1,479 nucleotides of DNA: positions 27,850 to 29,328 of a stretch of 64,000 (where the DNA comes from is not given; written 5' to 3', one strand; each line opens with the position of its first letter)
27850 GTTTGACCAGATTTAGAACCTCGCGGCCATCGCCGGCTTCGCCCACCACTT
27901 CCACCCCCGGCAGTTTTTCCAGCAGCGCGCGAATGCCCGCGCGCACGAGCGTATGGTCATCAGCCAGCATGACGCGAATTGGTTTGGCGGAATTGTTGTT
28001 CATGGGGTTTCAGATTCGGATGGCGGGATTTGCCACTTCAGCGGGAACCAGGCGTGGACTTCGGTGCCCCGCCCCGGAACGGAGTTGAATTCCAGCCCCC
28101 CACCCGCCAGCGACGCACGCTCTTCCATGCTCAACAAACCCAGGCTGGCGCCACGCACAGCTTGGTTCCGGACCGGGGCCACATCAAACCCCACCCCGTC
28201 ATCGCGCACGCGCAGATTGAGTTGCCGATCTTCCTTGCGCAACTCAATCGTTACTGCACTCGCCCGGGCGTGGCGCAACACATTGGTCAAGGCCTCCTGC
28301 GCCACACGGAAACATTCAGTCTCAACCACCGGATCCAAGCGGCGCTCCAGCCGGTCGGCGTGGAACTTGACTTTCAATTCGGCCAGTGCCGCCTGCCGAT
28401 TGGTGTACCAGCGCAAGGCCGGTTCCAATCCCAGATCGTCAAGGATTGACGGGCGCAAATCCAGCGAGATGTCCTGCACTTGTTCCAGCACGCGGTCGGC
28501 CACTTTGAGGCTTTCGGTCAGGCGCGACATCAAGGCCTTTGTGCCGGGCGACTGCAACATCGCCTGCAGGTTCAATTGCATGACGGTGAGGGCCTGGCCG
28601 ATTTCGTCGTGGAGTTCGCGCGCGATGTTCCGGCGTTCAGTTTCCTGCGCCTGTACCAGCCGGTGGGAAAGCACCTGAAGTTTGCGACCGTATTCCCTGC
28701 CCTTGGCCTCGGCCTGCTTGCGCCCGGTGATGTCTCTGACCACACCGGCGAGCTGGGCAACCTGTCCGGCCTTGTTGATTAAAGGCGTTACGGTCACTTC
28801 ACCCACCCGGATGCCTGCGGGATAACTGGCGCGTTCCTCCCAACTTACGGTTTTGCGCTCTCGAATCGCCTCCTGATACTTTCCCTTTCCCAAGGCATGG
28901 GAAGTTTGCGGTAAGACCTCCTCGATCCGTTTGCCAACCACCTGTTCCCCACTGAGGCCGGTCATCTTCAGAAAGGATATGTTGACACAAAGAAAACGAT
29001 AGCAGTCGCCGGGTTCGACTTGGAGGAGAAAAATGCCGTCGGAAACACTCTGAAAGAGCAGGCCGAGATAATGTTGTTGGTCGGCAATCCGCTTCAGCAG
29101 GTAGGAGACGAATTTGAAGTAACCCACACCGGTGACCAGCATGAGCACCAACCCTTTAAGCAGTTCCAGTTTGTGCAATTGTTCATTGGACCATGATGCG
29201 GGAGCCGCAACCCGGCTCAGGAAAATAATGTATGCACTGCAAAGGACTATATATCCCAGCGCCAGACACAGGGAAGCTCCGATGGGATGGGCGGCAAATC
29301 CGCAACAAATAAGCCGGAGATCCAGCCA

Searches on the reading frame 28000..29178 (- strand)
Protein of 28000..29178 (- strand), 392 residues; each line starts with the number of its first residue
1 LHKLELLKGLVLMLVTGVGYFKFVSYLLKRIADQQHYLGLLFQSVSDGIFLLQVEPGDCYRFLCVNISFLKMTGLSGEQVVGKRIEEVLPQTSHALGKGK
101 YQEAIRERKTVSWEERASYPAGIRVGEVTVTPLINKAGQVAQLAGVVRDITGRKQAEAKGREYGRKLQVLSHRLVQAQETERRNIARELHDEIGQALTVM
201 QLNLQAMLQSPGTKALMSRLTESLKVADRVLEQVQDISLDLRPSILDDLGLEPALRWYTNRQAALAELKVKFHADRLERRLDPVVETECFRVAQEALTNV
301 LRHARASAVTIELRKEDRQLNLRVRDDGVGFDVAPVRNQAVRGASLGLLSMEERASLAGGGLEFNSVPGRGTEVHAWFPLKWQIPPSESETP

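Call 49: search_protein_families(library=pfam, proteins=[window:28000-29178:-], max_evalue=0.00001)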
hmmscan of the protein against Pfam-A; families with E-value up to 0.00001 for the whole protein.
window:28000-29178:- (392 aa): 6 families
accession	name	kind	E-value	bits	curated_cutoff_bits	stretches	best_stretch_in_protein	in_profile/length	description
PF02518.31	HATPase_c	-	7.9e-14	52.5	26.4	1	287-380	4-109/111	Histidine kinase-, DNA gyrase B-, and HSP90-like ATPase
PF08448.16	PAS_4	-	1e-13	51.9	23.1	1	48-154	7-109/110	PAS fold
PF07730.19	HisKA_3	-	6.7e-12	46.2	24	1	181-245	1-67/68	Histidine kinase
PF00989.32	PAS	-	6.1e-08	33.1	22.6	1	62-150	23-113/113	PAS fold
PF13426.13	PAS_9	-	9.6e-08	32.7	27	1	47-151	2-102/103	PAS domain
PF13581.12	HATPase_c_2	-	5.7e-07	30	27.4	1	292-342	35-90/127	Histidine kinase-like ATPase domain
